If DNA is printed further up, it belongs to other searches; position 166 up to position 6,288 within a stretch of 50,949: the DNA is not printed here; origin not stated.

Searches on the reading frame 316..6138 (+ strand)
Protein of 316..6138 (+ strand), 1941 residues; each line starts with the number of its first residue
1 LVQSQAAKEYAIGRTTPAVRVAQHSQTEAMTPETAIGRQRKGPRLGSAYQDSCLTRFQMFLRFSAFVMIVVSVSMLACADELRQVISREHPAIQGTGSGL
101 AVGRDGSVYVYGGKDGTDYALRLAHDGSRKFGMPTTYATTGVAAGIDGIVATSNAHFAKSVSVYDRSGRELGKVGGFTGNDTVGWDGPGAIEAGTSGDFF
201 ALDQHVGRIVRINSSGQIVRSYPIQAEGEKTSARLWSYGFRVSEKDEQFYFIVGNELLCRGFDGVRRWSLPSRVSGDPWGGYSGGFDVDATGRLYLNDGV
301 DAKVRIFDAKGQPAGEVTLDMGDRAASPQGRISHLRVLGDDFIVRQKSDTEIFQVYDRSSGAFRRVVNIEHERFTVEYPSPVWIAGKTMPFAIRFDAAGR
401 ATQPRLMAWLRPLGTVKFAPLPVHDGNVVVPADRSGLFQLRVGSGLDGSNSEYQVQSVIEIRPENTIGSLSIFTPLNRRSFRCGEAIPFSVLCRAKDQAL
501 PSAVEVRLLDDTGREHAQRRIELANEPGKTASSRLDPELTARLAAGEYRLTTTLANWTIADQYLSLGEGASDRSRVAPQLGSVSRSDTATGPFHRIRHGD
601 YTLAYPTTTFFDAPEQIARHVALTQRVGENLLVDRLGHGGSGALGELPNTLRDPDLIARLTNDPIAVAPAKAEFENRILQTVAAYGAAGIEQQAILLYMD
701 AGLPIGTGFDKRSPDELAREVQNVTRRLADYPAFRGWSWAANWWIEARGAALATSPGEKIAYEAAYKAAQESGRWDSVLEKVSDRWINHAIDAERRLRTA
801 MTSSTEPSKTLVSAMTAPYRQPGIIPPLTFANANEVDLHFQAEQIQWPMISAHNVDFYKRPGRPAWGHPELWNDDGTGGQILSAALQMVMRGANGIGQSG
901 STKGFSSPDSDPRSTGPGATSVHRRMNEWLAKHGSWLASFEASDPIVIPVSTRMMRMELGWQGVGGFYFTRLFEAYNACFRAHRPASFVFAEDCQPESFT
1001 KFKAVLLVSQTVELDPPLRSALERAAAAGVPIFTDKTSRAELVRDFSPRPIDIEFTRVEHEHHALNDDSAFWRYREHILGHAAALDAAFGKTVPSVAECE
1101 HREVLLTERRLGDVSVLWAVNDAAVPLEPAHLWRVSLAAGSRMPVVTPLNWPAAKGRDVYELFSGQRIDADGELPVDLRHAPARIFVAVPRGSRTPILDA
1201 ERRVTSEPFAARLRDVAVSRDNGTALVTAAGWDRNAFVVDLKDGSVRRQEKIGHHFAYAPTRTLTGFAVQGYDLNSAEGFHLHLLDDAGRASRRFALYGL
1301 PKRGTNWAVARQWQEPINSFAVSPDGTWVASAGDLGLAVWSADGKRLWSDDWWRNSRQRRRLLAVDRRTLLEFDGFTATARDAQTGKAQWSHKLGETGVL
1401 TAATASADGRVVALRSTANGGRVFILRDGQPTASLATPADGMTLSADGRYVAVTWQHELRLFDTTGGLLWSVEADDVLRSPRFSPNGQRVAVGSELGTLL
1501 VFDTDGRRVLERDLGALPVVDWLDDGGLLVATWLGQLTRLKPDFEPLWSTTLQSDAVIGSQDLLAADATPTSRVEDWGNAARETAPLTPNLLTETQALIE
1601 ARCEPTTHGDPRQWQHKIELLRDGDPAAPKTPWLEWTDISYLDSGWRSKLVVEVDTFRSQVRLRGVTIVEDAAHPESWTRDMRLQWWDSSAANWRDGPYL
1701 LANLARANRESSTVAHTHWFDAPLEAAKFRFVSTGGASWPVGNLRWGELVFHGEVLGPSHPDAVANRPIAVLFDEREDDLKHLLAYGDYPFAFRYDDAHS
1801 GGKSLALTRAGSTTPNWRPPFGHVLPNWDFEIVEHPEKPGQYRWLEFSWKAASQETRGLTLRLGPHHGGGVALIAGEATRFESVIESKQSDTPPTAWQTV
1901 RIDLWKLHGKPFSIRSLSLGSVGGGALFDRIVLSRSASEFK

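Call 42: search_protein_families(library=pfam, proteins=[window:316-6138:+], max_evalue=0.001)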
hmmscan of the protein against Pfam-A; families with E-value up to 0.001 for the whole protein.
window:316-6138:+ (1941 aa): 2 families
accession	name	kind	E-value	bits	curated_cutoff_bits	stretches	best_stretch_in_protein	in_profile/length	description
PF00400.38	WD40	-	4.5e-05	24.3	27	0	1315-1340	12-38/39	WD domain, G-beta repeat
PF23414.1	Beta-prop_EML_2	-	0.00015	21.6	90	0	1450-1505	13-69/266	Echinoderm microtubule-associated protein second beta-propeller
